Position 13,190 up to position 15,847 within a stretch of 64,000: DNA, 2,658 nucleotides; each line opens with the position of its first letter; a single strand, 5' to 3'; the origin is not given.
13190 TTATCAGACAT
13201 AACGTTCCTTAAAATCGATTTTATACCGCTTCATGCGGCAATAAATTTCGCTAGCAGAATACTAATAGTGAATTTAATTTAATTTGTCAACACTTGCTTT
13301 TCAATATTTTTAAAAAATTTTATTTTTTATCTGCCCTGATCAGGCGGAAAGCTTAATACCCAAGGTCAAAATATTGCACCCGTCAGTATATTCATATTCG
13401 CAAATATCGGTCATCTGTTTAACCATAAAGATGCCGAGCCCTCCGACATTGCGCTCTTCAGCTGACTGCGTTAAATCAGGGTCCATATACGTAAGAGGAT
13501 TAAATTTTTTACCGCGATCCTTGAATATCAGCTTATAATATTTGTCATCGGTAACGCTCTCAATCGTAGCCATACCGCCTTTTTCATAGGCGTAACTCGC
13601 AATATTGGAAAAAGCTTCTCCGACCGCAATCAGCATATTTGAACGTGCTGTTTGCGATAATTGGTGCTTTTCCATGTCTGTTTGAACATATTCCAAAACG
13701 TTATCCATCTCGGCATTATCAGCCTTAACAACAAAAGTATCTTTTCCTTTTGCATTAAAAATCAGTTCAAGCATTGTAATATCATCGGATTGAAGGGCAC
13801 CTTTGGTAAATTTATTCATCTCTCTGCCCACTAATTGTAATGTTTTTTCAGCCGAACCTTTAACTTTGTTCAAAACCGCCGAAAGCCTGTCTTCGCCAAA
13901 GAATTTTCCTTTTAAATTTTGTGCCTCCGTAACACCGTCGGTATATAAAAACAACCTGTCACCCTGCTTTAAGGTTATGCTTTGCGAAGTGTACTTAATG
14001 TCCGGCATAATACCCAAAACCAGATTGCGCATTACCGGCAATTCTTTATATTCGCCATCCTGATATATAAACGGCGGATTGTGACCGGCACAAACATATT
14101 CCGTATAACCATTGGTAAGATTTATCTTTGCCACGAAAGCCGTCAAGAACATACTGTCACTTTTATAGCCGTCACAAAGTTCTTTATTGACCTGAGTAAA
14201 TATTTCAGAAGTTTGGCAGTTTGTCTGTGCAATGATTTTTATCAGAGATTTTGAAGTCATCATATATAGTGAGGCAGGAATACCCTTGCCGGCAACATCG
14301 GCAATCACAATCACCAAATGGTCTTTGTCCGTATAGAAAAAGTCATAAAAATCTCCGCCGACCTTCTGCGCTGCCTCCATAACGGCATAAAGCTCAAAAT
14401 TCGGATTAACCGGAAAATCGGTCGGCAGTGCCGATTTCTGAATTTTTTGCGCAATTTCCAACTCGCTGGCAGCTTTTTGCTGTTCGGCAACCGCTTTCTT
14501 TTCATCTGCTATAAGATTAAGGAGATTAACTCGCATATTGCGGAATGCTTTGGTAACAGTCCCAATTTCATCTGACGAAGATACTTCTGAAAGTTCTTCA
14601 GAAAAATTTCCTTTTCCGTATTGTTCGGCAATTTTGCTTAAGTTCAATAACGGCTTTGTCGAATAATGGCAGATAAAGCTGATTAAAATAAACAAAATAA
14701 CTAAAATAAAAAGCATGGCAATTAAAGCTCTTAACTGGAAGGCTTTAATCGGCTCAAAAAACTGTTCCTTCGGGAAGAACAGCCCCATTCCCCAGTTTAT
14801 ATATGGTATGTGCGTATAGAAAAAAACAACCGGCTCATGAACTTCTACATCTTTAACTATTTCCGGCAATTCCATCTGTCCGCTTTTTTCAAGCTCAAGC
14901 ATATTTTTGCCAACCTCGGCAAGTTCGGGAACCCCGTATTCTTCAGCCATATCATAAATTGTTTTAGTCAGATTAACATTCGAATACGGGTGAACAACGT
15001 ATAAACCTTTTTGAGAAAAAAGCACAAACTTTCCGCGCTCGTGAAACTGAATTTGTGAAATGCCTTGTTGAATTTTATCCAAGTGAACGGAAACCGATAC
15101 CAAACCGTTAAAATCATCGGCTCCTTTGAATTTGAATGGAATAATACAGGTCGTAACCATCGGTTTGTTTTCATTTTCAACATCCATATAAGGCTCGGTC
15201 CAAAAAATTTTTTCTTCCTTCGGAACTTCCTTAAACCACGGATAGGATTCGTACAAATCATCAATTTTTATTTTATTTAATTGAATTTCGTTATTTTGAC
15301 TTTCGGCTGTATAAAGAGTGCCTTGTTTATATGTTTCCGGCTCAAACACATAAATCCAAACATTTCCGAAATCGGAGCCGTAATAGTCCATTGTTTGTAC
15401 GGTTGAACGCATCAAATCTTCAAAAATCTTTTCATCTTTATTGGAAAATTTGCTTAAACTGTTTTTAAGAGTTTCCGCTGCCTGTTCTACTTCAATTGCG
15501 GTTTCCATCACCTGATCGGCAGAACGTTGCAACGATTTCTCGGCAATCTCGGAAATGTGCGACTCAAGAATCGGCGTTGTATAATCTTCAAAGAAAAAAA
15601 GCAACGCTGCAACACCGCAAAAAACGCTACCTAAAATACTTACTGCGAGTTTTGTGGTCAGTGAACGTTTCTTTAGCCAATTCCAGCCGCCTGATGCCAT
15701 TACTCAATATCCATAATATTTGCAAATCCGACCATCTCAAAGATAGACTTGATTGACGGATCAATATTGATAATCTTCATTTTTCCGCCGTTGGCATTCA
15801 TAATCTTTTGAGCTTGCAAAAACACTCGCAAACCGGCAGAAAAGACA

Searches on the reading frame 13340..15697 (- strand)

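Call 46: search_protein_families(library=pfam, proteins=[window:13340-15697:-], max_evalue=0.00001)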
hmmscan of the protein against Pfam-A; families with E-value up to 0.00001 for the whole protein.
window:13340-15697:- (785 aa): 5 families
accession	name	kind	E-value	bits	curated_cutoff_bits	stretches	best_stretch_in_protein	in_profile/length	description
PF07228.17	SpoIIE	-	1.2e-46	159.5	25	1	458-645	2-189/192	Stage II sporulation protein E (SpoIIE)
PF13581.12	HATPase_c_2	-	4.2e-17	62.8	27.4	1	658-779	2-125/127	Histidine kinase-like ATPase domain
PF02743.24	dCache_1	-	4.2e-11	43.3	45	1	107-304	65-237/240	Cache domain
PF22673.2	MCP-like_PDC_1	-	6.9e-11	43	27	1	116-211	20-113/113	Methyl-accepting chemotaxis protein-like, first PDC sensor domain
PF00672.30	HAMP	-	1.3e-08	35.5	25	1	345-392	5-51/53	HAMP domain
